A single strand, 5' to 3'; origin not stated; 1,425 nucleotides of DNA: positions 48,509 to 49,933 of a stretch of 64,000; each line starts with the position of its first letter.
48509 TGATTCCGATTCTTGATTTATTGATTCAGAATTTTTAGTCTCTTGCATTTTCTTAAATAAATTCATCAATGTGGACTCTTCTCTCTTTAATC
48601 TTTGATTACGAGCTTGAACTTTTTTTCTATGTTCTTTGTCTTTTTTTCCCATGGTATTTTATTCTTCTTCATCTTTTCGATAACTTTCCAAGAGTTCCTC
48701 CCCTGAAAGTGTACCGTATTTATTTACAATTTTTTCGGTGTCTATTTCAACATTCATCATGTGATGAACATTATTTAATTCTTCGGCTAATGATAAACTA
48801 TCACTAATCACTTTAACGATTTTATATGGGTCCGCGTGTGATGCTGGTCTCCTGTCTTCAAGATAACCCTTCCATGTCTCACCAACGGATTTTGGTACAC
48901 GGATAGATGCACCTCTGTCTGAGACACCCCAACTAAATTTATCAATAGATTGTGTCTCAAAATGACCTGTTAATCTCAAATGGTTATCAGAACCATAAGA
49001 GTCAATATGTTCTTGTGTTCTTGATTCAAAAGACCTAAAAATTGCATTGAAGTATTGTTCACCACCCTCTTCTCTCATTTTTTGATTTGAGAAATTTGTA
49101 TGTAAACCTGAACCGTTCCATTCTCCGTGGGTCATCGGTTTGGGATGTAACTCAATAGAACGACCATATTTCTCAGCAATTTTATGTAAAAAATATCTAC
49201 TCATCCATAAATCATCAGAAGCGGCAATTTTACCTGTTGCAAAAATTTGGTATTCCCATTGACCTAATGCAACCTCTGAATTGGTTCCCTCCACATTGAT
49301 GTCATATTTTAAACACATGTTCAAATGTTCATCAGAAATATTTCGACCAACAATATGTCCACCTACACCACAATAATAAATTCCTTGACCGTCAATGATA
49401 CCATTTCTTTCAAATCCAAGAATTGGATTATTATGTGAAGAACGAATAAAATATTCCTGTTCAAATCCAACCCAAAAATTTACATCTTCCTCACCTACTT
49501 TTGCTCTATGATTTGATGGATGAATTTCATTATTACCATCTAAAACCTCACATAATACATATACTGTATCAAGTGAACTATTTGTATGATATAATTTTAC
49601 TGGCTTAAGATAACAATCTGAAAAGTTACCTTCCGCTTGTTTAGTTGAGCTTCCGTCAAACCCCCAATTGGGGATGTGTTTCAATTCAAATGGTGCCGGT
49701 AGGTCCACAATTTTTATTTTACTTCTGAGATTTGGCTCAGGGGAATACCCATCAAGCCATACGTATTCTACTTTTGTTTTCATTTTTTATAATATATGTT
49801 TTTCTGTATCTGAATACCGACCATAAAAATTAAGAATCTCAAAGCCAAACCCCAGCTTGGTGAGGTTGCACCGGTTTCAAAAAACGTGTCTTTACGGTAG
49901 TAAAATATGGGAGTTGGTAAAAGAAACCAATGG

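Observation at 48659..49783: Eukaryote-like type II glutamine synthetase in a phage gene block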

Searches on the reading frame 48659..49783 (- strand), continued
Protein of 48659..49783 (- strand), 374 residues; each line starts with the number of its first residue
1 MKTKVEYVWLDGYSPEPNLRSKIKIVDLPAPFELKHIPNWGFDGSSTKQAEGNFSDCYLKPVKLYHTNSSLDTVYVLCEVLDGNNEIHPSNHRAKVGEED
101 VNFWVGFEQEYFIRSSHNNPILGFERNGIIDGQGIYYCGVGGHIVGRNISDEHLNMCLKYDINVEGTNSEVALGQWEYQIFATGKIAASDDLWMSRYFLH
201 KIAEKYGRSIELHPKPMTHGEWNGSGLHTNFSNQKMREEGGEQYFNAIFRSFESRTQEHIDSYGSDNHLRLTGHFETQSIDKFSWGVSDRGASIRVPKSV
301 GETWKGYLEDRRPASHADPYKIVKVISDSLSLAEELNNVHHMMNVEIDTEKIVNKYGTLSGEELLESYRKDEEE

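Call 14: list_cluster_members(proteins=[P0001, P0004, P0099, P0078])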
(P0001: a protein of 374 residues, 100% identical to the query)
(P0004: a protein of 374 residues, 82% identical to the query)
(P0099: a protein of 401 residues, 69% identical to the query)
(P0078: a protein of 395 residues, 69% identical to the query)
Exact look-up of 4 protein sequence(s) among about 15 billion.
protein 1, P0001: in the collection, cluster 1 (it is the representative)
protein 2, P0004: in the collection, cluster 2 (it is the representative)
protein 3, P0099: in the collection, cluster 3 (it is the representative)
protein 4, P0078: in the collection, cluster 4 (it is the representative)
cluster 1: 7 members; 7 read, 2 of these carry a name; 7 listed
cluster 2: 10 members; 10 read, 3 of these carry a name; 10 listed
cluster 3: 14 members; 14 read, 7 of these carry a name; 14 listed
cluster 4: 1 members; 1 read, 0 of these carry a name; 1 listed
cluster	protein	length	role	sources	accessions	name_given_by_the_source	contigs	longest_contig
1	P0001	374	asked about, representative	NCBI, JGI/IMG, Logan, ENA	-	glutamine synthetase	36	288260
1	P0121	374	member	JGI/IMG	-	glutamine synthetase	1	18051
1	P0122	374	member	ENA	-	-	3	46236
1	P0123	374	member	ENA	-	-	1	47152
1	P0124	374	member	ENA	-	-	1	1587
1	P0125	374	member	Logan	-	-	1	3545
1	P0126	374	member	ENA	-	-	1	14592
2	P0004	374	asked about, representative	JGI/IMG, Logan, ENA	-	glutamine synthetase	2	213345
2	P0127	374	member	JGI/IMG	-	glutamine synthetase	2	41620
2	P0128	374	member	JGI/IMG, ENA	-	glutamine synthetase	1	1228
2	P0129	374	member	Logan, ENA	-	-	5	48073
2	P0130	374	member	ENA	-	-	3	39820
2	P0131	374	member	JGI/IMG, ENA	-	-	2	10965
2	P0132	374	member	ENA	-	-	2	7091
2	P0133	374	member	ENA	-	-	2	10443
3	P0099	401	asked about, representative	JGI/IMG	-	glutamine synthetase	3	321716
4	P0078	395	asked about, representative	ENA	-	-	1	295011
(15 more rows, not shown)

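Call 15: find_related_loci(query=window:48659-49783:-, collection=viral_contigs, flank=10000)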
Query window:48659-49783:- (374 aa) in viral_contigs; peptide patterns used: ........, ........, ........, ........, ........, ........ (x = any residue, [..] = any of these).
143 stretches matched a pattern; 142 encode a relative of the query (tblastn E <= 1e-3); the best 80 are kept; 80 distinct loci.
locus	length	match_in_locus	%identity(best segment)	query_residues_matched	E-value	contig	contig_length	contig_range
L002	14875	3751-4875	89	1-371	0e+0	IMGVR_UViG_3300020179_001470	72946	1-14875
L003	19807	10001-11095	82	1-365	0e+0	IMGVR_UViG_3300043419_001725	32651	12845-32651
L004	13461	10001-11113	75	1-371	0e+0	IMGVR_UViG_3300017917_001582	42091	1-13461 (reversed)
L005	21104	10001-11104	76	1-365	0e+0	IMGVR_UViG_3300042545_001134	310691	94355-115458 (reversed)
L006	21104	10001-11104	76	1-365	0e+0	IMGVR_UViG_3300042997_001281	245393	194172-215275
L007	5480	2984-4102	73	1-373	0e+0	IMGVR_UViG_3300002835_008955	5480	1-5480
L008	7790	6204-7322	73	1-373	0e+0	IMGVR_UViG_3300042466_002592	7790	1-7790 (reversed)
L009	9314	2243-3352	72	1-371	0e+0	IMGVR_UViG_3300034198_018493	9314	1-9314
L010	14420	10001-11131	72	1-371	0e+0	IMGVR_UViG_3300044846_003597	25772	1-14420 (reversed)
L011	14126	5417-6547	72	1-371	0e+0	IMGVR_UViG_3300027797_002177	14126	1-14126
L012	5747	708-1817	73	1-371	0e+0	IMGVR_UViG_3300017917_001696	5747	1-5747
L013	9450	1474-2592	71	1-371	0e+0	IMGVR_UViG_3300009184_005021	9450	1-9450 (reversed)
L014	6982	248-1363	69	1-373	0e+0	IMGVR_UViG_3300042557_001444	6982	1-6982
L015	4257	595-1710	69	1-373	0e+0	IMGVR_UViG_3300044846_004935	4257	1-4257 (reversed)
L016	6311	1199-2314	69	1-373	0e+0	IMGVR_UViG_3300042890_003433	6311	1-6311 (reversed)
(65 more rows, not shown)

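Call 16: find_related_loci(query=window:48659-49783:-, collection=genome_contigs, flank=8000)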
Query window:48659-49783:- (374 aa) in genome_contigs; peptide patterns used: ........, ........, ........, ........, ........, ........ (x = any residue, [..] = any of these).
561 stretches matched a pattern; 537 encode a relative of the query (tblastn E <= 1e-3); the best 80 are kept; 80 distinct loci.
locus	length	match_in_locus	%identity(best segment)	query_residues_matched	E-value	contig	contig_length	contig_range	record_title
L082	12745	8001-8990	62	3-330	7e-138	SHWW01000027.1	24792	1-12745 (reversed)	MAG: Flavobacteriaceae bacterium isolate Baikal-deep-G76 BACOMB-C9397, whole genome shotgun sequence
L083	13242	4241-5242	54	2-338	3e-116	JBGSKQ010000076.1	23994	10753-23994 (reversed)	MAG: Saprospiraceae bacterium isolate JTS-AC184 k141_2682989, whole genome shotgun sequence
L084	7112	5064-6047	55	2-330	2e-116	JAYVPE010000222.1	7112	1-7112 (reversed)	MAG: Pirellula sp. isolate GL72_DN_metabat_177_sub GL72_DN_metabat_177_sub_221, whole genome shotgun sequence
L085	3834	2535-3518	56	2-330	8e-118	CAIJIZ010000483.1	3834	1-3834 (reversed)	MAG: uncultured Pirellula sp. isolate Erken-D3_bin-1300 genome assembly, contig: bin-1300:483/842, whole genome shotgun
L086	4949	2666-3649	55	2-330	3e-116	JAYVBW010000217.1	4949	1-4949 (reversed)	MAG: Pirellula sp. isolate GL30_DN_concoct_176_sub GL30_DN_concoct_176_sub_216, whole genome shotgun sequence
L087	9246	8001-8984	56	2-330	1e-115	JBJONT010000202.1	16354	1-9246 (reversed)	MAG: Planctomycetota bacterium isolate umpqua_2019_sw_WHONDRS-S19S_0079_B_bin.26 scaffold_1169879, whole genome shotgun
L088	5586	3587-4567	53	2-330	2e-115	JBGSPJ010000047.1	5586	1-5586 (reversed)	MAG: Rhodothermales bacterium isolate JTS-AC300 k141_4427252, whole genome shotgun sequence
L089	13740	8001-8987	54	2-331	6e-115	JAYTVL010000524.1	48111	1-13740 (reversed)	MAG: Pirellula sp. isolate GFS_5688 GFS_5688_523, whole genome shotgun sequence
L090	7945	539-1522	56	2-330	9e-115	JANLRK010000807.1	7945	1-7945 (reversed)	MAG: Pirellula sp. isolate OTE_38_concoct_143_sub OTE_38_k141_4074267, whole genome shotgun sequence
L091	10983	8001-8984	56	2-330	1e-114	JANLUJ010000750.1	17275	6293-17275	MAG: Pirellula sp. isolate OTE_25_concoct_196 OTE_25_k141_397466, whole genome shotgun sequence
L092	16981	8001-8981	54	1-326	6e-115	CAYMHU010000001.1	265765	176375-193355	MAG TPA_asm: uncultured Granulosicoccaceae bacterium isolate SRP268394_co1_92 genome assembly, contig: NODE_12_length_26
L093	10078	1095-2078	56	2-330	5e-115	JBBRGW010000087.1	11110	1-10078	MAG: Pirellulales bacterium isolate Co_metawrap_2664 Cmw_2664_k141_10795831_length_11110_cov_7.0000, whole genome shotgu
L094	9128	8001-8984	55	2-330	9e-115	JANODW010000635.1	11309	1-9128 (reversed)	MAG: Pirellula sp. isolate VAR_17_concoct_125_sub VAR_17_k141_3558974, whole genome shotgun sequence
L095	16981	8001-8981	54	1-326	2e-114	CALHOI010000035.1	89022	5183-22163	MAG: uncultured Granulosicoccaceae bacterium isolate R2_Bin_METABAT__97_1 genome assembly, contig: c_000003257162, whole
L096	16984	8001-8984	55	2-330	4e-114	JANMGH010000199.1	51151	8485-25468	MAG: Pirellula sp. isolate OTE_70b_concoct_20_sub OTE_70b_k141_316245, whole genome shotgun sequence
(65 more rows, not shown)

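Call 28: get_annotated_region(hit=H5, flank=8000)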
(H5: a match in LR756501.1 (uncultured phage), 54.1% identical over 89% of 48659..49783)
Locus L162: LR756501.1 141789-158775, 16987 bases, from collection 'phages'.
description: uncultured phage genome assembly, chromosome: 1.
organism: uncultured phage (NCBI taxid 278008)
taxonomy: Viruses; environmental samples
host: -; source: metagenomic; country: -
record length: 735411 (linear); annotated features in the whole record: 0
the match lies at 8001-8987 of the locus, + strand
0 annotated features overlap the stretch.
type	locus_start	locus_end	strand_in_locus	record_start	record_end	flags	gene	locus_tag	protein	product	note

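Call 29: get_annotated_region(hit=H7, flank=8000)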
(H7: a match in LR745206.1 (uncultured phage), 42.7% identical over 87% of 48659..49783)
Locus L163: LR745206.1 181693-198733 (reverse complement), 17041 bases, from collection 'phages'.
description: uncultured phage genome assembly, chromosome: 1.
organism: uncultured phage (NCBI taxid 278008)
taxonomy: Viruses; environmental samples
host: -; source: metagenomic; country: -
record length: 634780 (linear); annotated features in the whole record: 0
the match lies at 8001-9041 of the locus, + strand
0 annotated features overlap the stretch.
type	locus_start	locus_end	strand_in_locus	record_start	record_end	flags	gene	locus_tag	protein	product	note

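Call 30: get_annotated_region(hit=H8, flank=8000)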
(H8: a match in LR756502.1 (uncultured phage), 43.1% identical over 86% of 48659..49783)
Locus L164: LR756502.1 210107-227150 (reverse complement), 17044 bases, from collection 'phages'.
description: uncultured phage genome assembly, chromosome: 1.
organism: uncultured phage (NCBI taxid 278008)
taxonomy: Viruses; environmental samples
host: -; source: metagenomic; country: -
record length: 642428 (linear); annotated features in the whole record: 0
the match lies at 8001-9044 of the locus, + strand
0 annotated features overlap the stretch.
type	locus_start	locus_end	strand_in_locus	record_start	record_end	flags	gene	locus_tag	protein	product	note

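Call 35: search_protein_families(library=pfam, proteins=[L082:3764-5962:+, L082:2764-3684:+, L082:9626-10507:-, L082:10500-11150:-, L082:9075-9647:-, L082:6736-7218:+, L082:5937-6434:+, L082:873-1349:+, L082:1455-1871:+, L082:7325-7687:+], max_evalue=0.001)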
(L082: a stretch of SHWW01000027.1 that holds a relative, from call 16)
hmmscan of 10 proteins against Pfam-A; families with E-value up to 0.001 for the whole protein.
L082:3764-5962:+ (732 aa): 0 families

L082:2764-3684:+ (306 aa): 10 families
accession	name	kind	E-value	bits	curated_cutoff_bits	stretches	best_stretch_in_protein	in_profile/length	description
PF07728.20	AAA_5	-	2.2e-21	76.7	22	1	38-179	1-139/139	AAA domain (dynein-related subfamily)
PF00004.35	AAA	-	2.8e-09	38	21.2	1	40-179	2-123/131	ATPase family associated with various cellular activities (AAA)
PF07726.17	AAA_3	-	4e-08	33.7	27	1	39-181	2-131/131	ATPase family associated with various cellular activities (AAA)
PF20030.5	bpMoxR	-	4.1e-07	29.7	27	1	29-181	24-162/205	MoxR domain in the MoxR-vWA-beta-propeller ternary systems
PF07724.20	AAA_2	-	1.5e-06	28.7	27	1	38-169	5-133/166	AAA domain (Cdc48 subfamily)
PF00158.32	Sigma54_activat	-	5.3e-06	26.7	20.2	1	36-139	22-126/168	Sigma-54 interaction domain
PF13191.12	AAA_16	-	8.1e-06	26.9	32.6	1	32-121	18-101/167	AAA ATPase domain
PF13173.12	AAA_14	-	1.2e-05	25.7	27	1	38-134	4-90/129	AAA domain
PF13401.12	AAA_22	-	0.00058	20.6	27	0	37-130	6-109/130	AAA domain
PF08406.16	CbbQ_C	-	0.00062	20.4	20.6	0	225-266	33-71/85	CbbQ/NirQ/NorQ C-terminal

L082:9626-10507:- (293 aa): 0 families

L082:10500-11150:- (216 aa): 1 family
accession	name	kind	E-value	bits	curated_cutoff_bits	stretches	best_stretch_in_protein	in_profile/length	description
PF18760.7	ART-PolyVal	-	0.00017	22.8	31.2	1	19-64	9-46/140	ADP-Ribosyltransferase in polyvalent proteins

L082:9075-9647:- (190 aa): 1 family
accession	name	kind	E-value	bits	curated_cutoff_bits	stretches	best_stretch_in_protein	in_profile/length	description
PF11019.14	DUF2608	-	7.6e-05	22.8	22.6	0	11-123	9-125/244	Protein of unknown function (DUF2608)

L082:6736-7218:+ (160 aa): 0 families

L082:5937-6434:+ (165 aa): 0 families

L082:873-1349:+ (158 aa): 0 families

L082:1455-1871:+ (138 aa): 0 families

L082:7325-7687:+ (120 aa): 0 families

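Call 56: predict_structure(alignment_id=A1)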
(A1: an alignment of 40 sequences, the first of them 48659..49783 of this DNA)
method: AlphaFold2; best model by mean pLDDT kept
length: 374 residues; sequences in the alignment: 40
mean_pLDDT: 66.8   pTM: 0.71
mean pLDDT of the five models: 66.8, 47.5, 45.2, 44.1, 40.7
residues with pLDDT >= 90: 35; 70-90: 158; 50-70: 91; < 50: 90
segments of 3 or more residues with pLDDT < 50: 45-54, 127-146, 167-172, 214-224, 267-305
pLDDT, mean of each block of 10 residues (from residue 1): 88 62 88 88 53 62 89 90 80 85 81 67 54 37 46 86 62 60 87 88 81 45 55 76 74 79 56 28 28 35 50 68 87 84 63 57 59 51
secondary structure, 60 per line:
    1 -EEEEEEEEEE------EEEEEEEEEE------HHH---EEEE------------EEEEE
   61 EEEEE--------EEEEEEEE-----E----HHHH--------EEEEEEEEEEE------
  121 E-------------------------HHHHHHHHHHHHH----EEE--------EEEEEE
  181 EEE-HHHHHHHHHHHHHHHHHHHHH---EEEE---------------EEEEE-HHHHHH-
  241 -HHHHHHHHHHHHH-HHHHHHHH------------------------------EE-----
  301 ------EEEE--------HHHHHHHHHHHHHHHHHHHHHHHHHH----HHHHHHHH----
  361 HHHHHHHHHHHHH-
elements in order: E2-11 E18-27 E40-43 E56-65 E74-81 H92-95 E104-114 H147-159 E164-166 E175-183 H185-205 E209-212 E228-232 H234-239 H242-254 H256-263 E307-310 H319-344 H349-356 H361-373

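Call 57: search_protein_families(library=phrogs, proteins=[L082:3764-5962:+, L082:2764-3684:+, L082:9626-10507:-, L082:10500-11150:-, L082:9075-9647:-, L082:6736-7218:+, L082:5937-6434:+, L082:873-1349:+, L082:1455-1871:+, L082:11147-11491:-], max_evalue=0.001)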
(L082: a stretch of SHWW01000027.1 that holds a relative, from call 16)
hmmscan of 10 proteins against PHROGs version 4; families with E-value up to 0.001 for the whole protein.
L082:3764-5962:+ (732 aa): 2 families
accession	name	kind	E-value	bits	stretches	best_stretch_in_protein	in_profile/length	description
phrog_1576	-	unknown function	8.1e-07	29.1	1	305-682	304-690/729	-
phrog_459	-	other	3.7e-05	23.7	1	182-543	70-425/736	peptidase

L082:2764-3684:+ (306 aa): 13 families
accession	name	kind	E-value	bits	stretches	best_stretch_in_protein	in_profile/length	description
phrog_249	-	moron, auxiliary metabolic gene and host takeover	1.2e-29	104.8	1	35-243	126-331/380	porphyrin biosynthesis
phrog_16448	-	other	2.5e-14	53.5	1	26-193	439-598/680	ATPase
phrog_1297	-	other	2.9e-14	53.9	1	27-191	16-175/356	ATPase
phrog_29395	-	unknown function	2.2e-11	44.4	1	38-240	185-410/531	-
phrog_27939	-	other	2.8e-11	44.5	1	39-218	39-213/270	ATP-dependent protease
phrog_168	-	DNA, RNA and nucleotide metabolism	5.4e-11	43.7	1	25-208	32-182/314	clamp loader of DNA polymerase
phrog_4871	-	other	3.9e-09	36.5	1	38-132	498-595/764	ATP-dependent protease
phrog_3757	-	unknown function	6.3e-07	30.1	1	37-86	127-173/367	-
phrog_5424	-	other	1.2e-06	28.5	1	40-266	284-508/527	ATPase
phrog_19600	-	other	2.4e-05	24.3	1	20-135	65-178/447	ATPase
phrog_10401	-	other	3.6e-05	23.7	1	34-71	458-495/667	ATPase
phrog_15585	-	unknown function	0.00048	19.5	1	34-191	347-497/793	-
phrog_4339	-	unknown function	0.00049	20.3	1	34-66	49-81/552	-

L082:9626-10507:- (293 aa): 0 families

L082:10500-11150:- (216 aa): 1 family
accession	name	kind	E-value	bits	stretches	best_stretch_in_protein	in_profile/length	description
phrog_25279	-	unknown function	5.8e-05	24.1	1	12-56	15-55/199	-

L082:9075-9647:- (190 aa): 2 families
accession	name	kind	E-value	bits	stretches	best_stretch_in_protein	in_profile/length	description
phrog_415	-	other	1.8e-11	45.2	1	13-177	14-165/218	polynucleotide kinase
phrog_1238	-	moron, auxiliary metabolic gene and host takeover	4.2e-05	24.2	1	16-161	18-117/155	phosphoheptose isomerase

L082:6736-7218:+ (160 aa): 0 families

L082:5937-6434:+ (165 aa): 1 family
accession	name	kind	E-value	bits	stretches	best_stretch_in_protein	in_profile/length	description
phrog_16532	-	unknown function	1.2e-05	26.5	1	93-154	64-131/138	-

L082:873-1349:+ (158 aa): 0 families

L082:1455-1871:+ (138 aa): 0 families

L082:11147-11491:- (114 aa): 1 family
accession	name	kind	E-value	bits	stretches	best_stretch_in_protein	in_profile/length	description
phrog_739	-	lysis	0.00011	23.4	1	18-87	9-78/122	Rz-like spanin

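Call 73: fold_search(model_id=the predicted structure, library=pdb)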
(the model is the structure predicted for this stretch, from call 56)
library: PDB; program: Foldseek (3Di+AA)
matches with E <= 10: 714; with E <= 0.001: 210
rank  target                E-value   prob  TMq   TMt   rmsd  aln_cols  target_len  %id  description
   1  4bax_A                3.0e-30  1.00  0.72  0.78   5.8       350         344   42  Crystal structure of glutamine synthetase from Streptomyces coelicolor (released 2013-03-27)
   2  2uu7_A                3.1e-26  1.00  0.71  0.72   5.7       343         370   40  Crystal structure of apo glutamine synthetase from dog (Canis familiaris) (released 2007-10-16)
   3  7evt_J                4.2e-26  1.00  0.71  0.77   5.6       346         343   38  Crystal structure of the N-terminal degron-truncated human glutamine synthetase (released 2021-11-10)
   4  8ecy_A                4.4e-26  1.00  0.70  0.71   5.8       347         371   39  cryoEM structure of bovine bestrophin-2 and glutamine synthetase complex (released 2022-11-02)
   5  9nlr_J                4.9e-26  1.00  0.69  0.72   5.7       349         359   36  Crystal structure of human glutamine synthetase in complex with ADP and phosphate (released 2026-03-11)
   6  9nlr_M                6.5e-26  1.00  0.70  0.71   5.8       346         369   39  Crystal structure of human glutamine synthetase in complex with ADP and phosphate (released 2026-03-11)
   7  2d3a_A                7.7e-26  1.00  0.69  0.73   5.7       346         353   38  Crystal Structure of the Maize Glutamine Synthetase complexed with ADP and Methionine sulfoximine Phosphate (released 2006-07-18)
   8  9otq_L                1.0e-25  1.00  0.70  0.70   5.8       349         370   39  Human glutamine synthetase filament apo (released 2025-07-02)
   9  4is4_A                1.1e-25  1.00  0.68  0.74   4.7       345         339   36  The glutamine synthetase from the dicotyledonous plant M. truncatula is a decamer (released 2014-04-09)
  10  7evt_H                1.2e-25  1.00  0.71  0.75   5.7       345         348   39  Crystal structure of the N-terminal degron-truncated human glutamine synthetase (released 2021-11-10)
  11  9nlr_T                1.4e-25  1.00  0.69  0.71   5.7       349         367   36  Crystal structure of human glutamine synthetase in complex with ADP and phosphate (released 2026-03-11)
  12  7v4h_A                1.4e-25  1.00  0.69  0.73   5.8       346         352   39  Cryo-EM Structure of Glycine max glutamine synthetase GmGS Beta2 (released 2022-05-18)
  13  7evt_I                1.4e-25  1.00  0.71  0.77   5.4       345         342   38  Crystal structure of the N-terminal degron-truncated human glutamine synthetase (released 2021-11-10)
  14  9nlr_G                1.4e-25  1.00  0.70  0.72   5.7       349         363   37  Crystal structure of human glutamine synthetase in complex with ADP and phosphate (released 2026-03-11)
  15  8xlj_A                1.4e-25  1.00  0.71  0.71   5.7       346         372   40  Structure of the native glutamine synthetase in the adult cortex and hippocampus (released 2025-02-05)
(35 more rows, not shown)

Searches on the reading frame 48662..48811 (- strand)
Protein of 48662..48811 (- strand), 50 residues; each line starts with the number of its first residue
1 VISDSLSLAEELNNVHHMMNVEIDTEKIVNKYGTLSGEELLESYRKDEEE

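Call 63: search_protein_representatives(protein=window:48662-48811:-)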
Query: 50 residues. Proteins with E-value up to 0.001 (for the whole library): 9; up to 1e-10: 2; up to 1e-30: 0. The best 9 are listed.
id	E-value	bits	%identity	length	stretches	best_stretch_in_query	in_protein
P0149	6.4e-13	63.0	73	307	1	2-49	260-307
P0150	4.5e-11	57.3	74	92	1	8-49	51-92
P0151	1.1e-08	50.0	41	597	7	25-47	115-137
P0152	2.6e-08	48.8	59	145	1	2-47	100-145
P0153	4.1e-08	48.2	42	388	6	26-49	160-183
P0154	2.7e-06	42.6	72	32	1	18-49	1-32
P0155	4.2e-04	35.9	52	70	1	6-49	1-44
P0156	4.6e-04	35.8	53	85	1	2-49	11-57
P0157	6.2e-04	35.4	48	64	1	1-46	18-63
